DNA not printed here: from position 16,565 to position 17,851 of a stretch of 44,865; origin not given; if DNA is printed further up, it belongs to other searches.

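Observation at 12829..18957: Stand-alone five-gene adenylation / carrier-protein / amidation / GNAT cassette with no pathway context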

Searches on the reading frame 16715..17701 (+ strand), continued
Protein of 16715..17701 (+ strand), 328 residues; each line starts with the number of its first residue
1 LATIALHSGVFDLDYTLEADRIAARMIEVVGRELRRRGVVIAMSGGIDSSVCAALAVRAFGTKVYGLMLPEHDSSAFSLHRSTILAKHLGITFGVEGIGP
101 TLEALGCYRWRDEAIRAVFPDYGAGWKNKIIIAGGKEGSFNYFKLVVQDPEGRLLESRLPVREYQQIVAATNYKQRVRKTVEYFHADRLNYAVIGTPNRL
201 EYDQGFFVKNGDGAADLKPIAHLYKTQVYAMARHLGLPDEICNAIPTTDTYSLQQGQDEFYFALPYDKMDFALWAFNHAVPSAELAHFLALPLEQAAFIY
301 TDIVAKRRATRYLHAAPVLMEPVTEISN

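Call 35: find_related_loci(query=A2, collection=genome_contigs, flank=10000)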
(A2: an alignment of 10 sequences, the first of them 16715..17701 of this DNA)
Query A2 (328 aa) in genome_contigs; peptide patterns used: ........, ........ (x = any residue, [..] = any of these).
600 stretches matched a pattern (row limit reached: there are more); 591 encode a relative of the query (tblastn E <= 1e-3); the best 80 are kept; 80 distinct loci.
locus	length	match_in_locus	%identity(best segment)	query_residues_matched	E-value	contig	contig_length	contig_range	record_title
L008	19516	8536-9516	75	1-326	7e-168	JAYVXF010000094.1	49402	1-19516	MAG: Betaproteobacteria bacterium isolate GL85_DN_concoct_176_sub GL85_DN_concoct_176_sub_93, whole genome shotgun seque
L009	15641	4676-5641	71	6-326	1e-156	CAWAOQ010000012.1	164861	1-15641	MAG: uncultured beta proteobacterium isolate MFD02979.bin.1.169 genome assembly, contig: contig_49618, whole genome shot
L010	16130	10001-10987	69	1-326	4e-152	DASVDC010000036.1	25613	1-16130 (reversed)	MAG TPA_asm: Pseudomonadales bacterium isolate SMAG_U2023 k141_1387822, whole genome shotgun sequence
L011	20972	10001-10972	72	1-323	9e-151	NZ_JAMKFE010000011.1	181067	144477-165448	Caldimonas mangrovi strain S2-27 Scaffold11, whole genome shotgun sequence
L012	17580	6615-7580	68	6-327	2e-150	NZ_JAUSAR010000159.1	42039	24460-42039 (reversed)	MAG: Aquabacterium sp. isolate E6_maxbin.085_sub E6_k141_466707, whole genome shotgun sequence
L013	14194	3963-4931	64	6-327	8e-150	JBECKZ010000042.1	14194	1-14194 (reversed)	MAG: Thiohalomonadales bacterium isolate ETDI88 k127_125669, whole genome shotgun sequence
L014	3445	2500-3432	71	1-310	5e-155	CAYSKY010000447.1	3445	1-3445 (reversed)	MAG TPA_asm: uncultured Burkholderiales bacterium isolate SRP296810_co1_20 genome assembly, contig: NODE_41725_length_34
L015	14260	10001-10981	69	3-328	1e-148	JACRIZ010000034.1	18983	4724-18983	MAG: Rhodocyclales bacterium isolate NC_groundwater_1816_Pr3_B-0.1um_66_141 SR-2_scaffold_141_621021, whole genome shotg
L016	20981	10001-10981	67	1-326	5e-148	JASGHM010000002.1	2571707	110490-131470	MAG: Piscinibacter sp. isolate 5N018 JMF-2111-06-0005.ont.bin.18_1, whole genome shotgun sequence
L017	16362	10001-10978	66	2-326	2e-147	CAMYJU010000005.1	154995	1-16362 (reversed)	MAG: uncultured Gammaproteobacteria bacterium isolate ES_Gamma_036 genome assembly, contig: scaffold_39, whole genome sh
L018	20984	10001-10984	66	1-326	1e-147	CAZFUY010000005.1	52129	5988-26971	MAG TPA_asm: uncultured Thiotrichaceae bacterium isolate SRP128015_co3_148 genome assembly, contig: NODE_403_length_5212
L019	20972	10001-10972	71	1-323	2e-146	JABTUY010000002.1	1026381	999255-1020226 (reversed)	MAG: Ideonella sp. isolate H5_PRO6 seq002, whole genome shotgun sequence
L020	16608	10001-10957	68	6-324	2e-145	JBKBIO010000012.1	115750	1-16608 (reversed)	MAG: Aquabacterium sp. isolate 21I_061.bin.9 NODE_12_length_115750_cov_9.908630, whole genome shotgun sequence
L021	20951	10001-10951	68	10-324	7e-145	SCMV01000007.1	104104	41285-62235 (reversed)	Comamonadaceae bacterium 2PF NODE_7_length_104104_cov_16.850997, whole genome shotgun sequence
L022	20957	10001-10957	69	10-327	6e-145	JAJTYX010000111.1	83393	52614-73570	MAG: Gammaproteobacteria bacterium isolate DTUPRO9 111-Genome51, whole genome shotgun sequence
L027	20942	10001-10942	69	11-323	5e-144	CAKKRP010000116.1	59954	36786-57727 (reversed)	Gammaproteobacteria bacterium isolate Hainich-H32-bin001-1 genome assembly, contig: H32-bin001_1_Hain_H32_02um_R1_194_le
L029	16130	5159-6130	65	6-328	2e-143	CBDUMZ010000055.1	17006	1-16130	MAG TPA_asm: uncultured Chromatiales bacterium isolate SRR22808131_concoct_51 genome assembly, contig: ERZ25043456.1876,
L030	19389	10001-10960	69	5-323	8e-144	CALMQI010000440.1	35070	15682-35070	MAG TPA_asm: uncultured Burkholderiales bacterium isolate SRR5739202_bin.26_CONCOCT_v1.1_MAG genome assembly, contig: ER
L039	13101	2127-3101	65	4-327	6e-142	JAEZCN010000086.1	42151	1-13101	MAG: Proteobacteria bacterium isolate OH_CBrB_251 k127_3083665, whole genome shotgun sequence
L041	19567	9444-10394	68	8-323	3e-141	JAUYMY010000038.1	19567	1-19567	MAG: Methylobacter sp. isolate C3_concoct.bin.75 C3_k141_85365, whole genome shotgun sequence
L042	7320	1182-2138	62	6-323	9e-141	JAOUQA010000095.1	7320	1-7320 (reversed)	MAG: Gammaproteobacteria bacterium isolate 8_1_Oct_SF_Bin73 8_1_Oct_SF_Bin73_scaffold_10432_c1, whole genome shotgun seq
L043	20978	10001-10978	64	2-326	7e-141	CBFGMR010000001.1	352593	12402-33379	MAG TPA_asm: uncultured Pseudoxanthomonas sp. isolate ERR5385031_binner23_Refined_1 genome assembly, contig: ERZ27258718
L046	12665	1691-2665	64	4-327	2e-140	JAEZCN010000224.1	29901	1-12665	MAG: Proteobacteria bacterium isolate OH_CBrB_251 k127_3666974, whole genome shotgun sequence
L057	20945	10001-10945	67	10-323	5e-142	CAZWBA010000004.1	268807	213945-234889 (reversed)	MAG TPA_asm: uncultured Verrucomicrobiaceae bacterium isolate SRP344714_co2_437 genome assembly, contig: NODE_71_length_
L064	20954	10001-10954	63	10-326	8e-136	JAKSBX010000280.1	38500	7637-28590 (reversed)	MAG: Chromatiales bacterium isolate MAG.232 k141_7274722, whole genome shotgun sequence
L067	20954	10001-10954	63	10-326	2e-135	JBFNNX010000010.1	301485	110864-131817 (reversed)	MAG: Candidatus Thiodiazotropha sp. isolate ctemesantah040_SYM1 c_000000000005, whole genome shotgun sequence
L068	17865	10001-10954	64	10-326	5e-135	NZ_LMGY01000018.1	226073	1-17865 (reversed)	Pseudoxanthomonas sp. Root630 contig_6, whole genome shotgun sequence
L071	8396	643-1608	63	6-326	5e-135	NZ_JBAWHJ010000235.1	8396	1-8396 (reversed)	MAG: Dokdonella sp. isolate MFD05384_ilm_asm_bin29 k127_22615, whole genome shotgun sequence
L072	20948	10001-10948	65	6-320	9e-135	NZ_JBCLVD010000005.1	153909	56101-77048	Luteimonas sp. MJ246 Scaffold1_5, whole genome shotgun sequence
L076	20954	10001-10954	63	10-326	2e-134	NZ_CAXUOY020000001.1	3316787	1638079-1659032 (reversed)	Pseudoxanthomonas sp. LjRoot125 LJR125c1, whole genome shotgun sequence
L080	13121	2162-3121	63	10-328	7e-134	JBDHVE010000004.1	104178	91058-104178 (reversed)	MAG: Polyangiaceae bacterium isolate AS-MESO-3CA.120 NODE_727_length_104178_cov_5.284195, whole genome shotgun sequence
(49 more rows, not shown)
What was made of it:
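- One MAG carries two copies, each within its own module (L039 and L046, call 35).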

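Call 44: search_protein_families(library=pfam, proteins=[L043:12113-13264:-, L076:2590-3819:+, L071:3671-4612:+, L027:3911-4774:+, L057:4737-6164:+, L068:13092-14027:-, L008:15444-16997:-, L072:16519-17871:-, L029:452-1354:+, L043:6910-8127:-], max_evalue=0.001)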
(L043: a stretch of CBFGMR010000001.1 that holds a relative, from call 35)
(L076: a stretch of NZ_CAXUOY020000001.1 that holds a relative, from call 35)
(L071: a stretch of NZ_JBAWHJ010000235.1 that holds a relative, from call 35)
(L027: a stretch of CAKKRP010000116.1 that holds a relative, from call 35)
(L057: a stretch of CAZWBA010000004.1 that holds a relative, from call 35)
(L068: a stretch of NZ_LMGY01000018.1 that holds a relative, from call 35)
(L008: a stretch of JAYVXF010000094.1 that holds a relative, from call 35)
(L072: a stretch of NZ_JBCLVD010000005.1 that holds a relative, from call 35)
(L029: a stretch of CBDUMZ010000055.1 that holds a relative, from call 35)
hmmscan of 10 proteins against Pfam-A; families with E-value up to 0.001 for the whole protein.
L043:12113-13264:- (383 aa): 1 family
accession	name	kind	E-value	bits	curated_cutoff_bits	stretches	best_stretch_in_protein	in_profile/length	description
PF01522.26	Polysacc_deac_1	-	1.2e-11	45.1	23.1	1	134-329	8-123/124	Polysaccharide deacetylase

L076:2590-3819:+ (409 aa): 6 families
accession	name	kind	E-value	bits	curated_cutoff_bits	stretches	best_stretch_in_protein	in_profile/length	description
PF13692.12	Glyco_trans_1_4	-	1.5e-33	116.5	27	1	226-363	3-141/142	Glycosyl transferases group 1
PF00534.26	Glycos_transf_1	-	2.2e-33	115.6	26.4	1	210-372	1-162/172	Glycosyl transferases group 1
PF13439.12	Glyco_transf_4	-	2e-15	57.6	28.5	1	36-203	8-168/170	Glycosyltransferase Family 4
PF20706.3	GT4-conflict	-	1.1e-05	25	26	1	202-374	173-363/385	Family 4 Glycosyltransferase in conflict systems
PF13524.12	Glyco_trans_1_2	-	7.4e-05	23.2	25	1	275-375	10-125/144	Glycosyl transferase-like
PF13477.12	Glyco_trans_4_2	-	0.00091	19.8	23.4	0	100-151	59-111/139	Glycosyl transferase 4-like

L071:3671-4612:+ (313 aa): 5 families
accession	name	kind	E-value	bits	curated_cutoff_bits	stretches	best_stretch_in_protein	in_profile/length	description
PF00535.33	Glycos_transf_2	-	6.9e-35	120.9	23.3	1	14-175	1-166/168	Glycosyl transferase family 2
PF13641.12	Glyco_tranf_2_3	-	1e-16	62.1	27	1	11-212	1-212/230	Glycosyltransferase like family 2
PF10111.15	Glyco_tranf_2_2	-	6.4e-15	55.8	27.3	1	15-199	2-203/276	Glycosyltransferase like family 2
PF13632.12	Glyco_trans_2_3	-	0.00037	20.8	27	1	92-208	2-120/198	Glycosyl transferase family group 2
PF13704.12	Glyco_tranf_2_4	-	0.00038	21.3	27.5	0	34-98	11-81/98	Glycosyl transferase family 2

L027:3911-4774:+ (287 aa): 3 families
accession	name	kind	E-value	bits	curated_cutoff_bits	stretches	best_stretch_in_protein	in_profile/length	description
PF13614.12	AAA_31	-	3.3e-11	43.9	27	1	99-257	3-163/177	AAA domain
PF10609.15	ParA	-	1.3e-06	28.5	27.1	1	97-153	3-58/246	NUBPL iron-transfer P-loop NTPase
PF01656.29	CbiA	-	0.00018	21.9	25.4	1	101-232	2-54/125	CobQ/CobB/MinD/ParA nucleotide binding domain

L057:4737-6164:+ (475 aa): 1 family
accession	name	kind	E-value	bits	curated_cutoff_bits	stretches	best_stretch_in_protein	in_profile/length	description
PF02397.22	Bac_transf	-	4.1e-67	225.6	27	1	285-469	2-178/179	Bacterial sugar transferase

L068:13092-14027:- (311 aa): 0 families

L008:15444-16997:- (517 aa): 3 families
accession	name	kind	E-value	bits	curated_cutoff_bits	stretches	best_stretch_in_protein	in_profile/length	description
PF13807.11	GNVR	-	1.6e-08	34.8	27.7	1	365-446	2-79/82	G-rich domain on putative tyrosine kinase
PF02706.20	Wzz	-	6.7e-07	30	25.5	1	13-93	10-89/91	Chain length determinant protein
PF13851.11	GAS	-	0.00019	21.3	32.3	1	319-393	51-125/200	Growth-arrest specific micro-tubule binding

L072:16519-17871:- (450 aa): 0 families

L029:452-1354:+ (300 aa): 3 families
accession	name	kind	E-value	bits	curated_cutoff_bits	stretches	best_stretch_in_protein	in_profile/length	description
PF11959.13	DUF3473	-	4.8e-48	162.9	29.6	1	148-276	1-129/130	Domain of unknown function (DUF3473)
PF01522.26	Polysacc_deac_1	-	1.6e-20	73.7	23.1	1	39-135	19-115/124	Polysaccharide deacetylase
PF10096.14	DUF2334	-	0.0005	20.2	26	0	69-106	57-94/203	Uncharacterized protein conserved in bacteria (DUF2334)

L043:6910-8127:- (405 aa): 1 family
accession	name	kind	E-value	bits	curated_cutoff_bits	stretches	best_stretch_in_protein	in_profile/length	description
PF07995.17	GSDH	-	5.9e-134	447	25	1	67-398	1-332/332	Glucose / Sorbosone dehydrogenase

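Call 45: search_protein_families(library=pfam, proteins=[L080:6399-7046:-, L006:12008-12631:+, L067:3460-4338:+, L029:6701-7894:-, L072:5512-6903:+, L064:3538-5718:+, L042:197-1057:+, L030:5149-6255:+, L067:2596-3435:+, L068:12869-13699:+], max_evalue=0.001)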
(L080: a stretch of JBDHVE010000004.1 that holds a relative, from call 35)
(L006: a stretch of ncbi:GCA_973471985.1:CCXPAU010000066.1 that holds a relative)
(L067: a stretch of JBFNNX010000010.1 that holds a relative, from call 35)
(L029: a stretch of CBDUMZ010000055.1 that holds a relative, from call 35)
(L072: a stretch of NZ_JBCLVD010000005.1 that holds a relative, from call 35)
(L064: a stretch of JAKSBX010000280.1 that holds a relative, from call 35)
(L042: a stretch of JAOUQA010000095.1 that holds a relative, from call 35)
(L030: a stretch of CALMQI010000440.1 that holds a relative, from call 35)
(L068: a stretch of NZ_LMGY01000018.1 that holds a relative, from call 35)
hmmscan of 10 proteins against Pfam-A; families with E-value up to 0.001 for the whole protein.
L080:6399-7046:- (215 aa): 3 families
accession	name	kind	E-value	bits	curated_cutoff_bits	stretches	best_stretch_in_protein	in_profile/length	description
PF02563.21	Poly_export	-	4.6e-23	81.6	28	1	55-128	3-76/77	Polysaccharide biosynthesis/export protein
PF10531.15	SLBB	-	3.2e-06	27.3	27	1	138-186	2-53/55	SLBB domain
PF22461.2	SLBB_2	-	0.00026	21.5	27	1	138-214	3-79/79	SLBB domain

L006:12008-12631:+ (207 aa): 2 families
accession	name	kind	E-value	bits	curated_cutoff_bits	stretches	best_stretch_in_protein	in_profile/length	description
PF00132.30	Hexapep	-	9.8e-06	25.5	27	0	148-180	2-36/36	Bacterial transferase hexapeptide (six repeats)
PF14602.12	Hexapep_2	-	5.6e-05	23.2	27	1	148-180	2-34/34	Hexapeptide repeat of succinyl-transferase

L067:3460-4338:+ (292 aa): 4 families
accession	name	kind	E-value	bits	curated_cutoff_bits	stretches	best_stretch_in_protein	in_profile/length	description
PF00005.33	ABC_tran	-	2.1e-30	106.6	25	1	18-153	2-137/137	ABC transporter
PF13304.12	AAA_21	-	3.5e-12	47.5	27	1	124-182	237-298/304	AAA domain, putative AbiEii toxin, Type IV TA system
PF02463.25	SMC_N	-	9.3e-05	22.4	40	0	124-195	136-209/220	RecF/RecN/SMC N terminal domain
PF13558.12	SbcC_Walker_B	-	0.00087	19.9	27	0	118-163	26-84/90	SbcC/RAD50-like, Walker B motif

L029:6701-7894:- (397 aa): 2 families
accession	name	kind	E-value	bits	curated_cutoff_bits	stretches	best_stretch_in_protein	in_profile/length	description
PF15632.11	ATPgrasp_Ter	-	4.2e-09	36.7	29.1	1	212-329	21-127/131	ATP-grasp in the biosynthetic pathway with Ter operon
PF02786.22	CPSase_L_D2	-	0.00071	19.6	19.8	0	255-316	147-209/211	Carbamoyl-phosphate synthase L chain, ATP binding domain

L072:5512-6903:+ (463 aa): 2 families
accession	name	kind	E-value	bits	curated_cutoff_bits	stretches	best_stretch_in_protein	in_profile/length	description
PF04932.20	Wzy_C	-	1.5e-15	57.7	31.7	1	189-308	3-149/149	O-Antigen ligase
PF19358.4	DUF5935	-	0.0004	20.8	23.6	1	4-173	22-190/193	Family of unknown function (DUF5935)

L064:3538-5718:+ (726 aa): 2 families
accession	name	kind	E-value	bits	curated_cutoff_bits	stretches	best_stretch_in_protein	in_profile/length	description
PF20256.3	MoCoBD_2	-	1.4e-30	107.2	27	2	53-215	28-185/283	Molybdopterin cofactor-binding domain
PF02738.23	MoCoBD_1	-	2e-20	73.4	27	1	333-556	10-242/244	Molybdopterin cofactor-binding domain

L042:197-1057:+ (286 aa): 0 families

L030:5149-6255:+ (368 aa): 3 families
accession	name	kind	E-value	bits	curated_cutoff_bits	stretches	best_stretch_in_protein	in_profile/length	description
PF08541.16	ACP_syn_III_C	-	5.6e-19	68.5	26.6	1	261-347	2-89/90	3-Oxoacyl-[acyl-carrier-protein (ACP)] synthase III C terminal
PF08545.16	ACP_syn_III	-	1.6e-16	60.4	24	1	134-211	1-80/80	3-Oxoacyl-[acyl-carrier-protein (ACP)] synthase III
PF00195.25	Chal_sti_synt_N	-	8.7e-05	22.5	27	1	77-193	98-220/225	Chalcone and stilbene synthases, N-terminal domain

L067:2596-3435:+ (279 aa): 1 family
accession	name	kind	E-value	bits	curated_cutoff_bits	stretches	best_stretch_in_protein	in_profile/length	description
PF08668.18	HDOD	-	2.3e-45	154.9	22.9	1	22-202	1-189/196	HDOD domain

L068:12869-13699:+ (276 aa): 0 families

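Call 74: predict_structure(alignment_id=A4)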
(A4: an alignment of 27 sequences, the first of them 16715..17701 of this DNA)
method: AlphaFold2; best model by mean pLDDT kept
length: 328 residues; sequences in the alignment: 27
mean_pLDDT: 81.3   pTM: 0.82
mean pLDDT of the five models: 81.3, 78.4, 77.9, 76.5, 76.0
residues with pLDDT >= 90: 138; 70-90: 122; 50-70: 39; < 50: 29
segments of 3 or more residues with pLDDT < 50: 211-213, 257-259, 312-328
pLDDT, mean of each block of 10 residues (from residue 1): 73 94 92 88 90 97 95 85 96 94 89 94 89 61 86 91 85 84 92 76 52 68 87 95 71 57 72 88 94 89 75 41 38
secondary structure, 60 per line:
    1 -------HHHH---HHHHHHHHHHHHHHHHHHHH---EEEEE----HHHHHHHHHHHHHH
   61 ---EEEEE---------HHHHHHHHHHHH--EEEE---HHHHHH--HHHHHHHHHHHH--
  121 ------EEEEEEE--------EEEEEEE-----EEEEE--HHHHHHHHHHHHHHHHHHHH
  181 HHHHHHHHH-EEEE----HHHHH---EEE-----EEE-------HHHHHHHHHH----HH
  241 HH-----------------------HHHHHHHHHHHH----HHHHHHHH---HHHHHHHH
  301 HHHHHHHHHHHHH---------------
elements in order: H8-11 H15-34 E38-42 H47-60 E64-68 H78-89 E92-95 H99-104 H107-118 E127-133 E142-148 E154-158 H161-189 E191-194 H199-203 E207-209 E215-217 H225-234 H239-242 H266-277 H282-289 H293-313
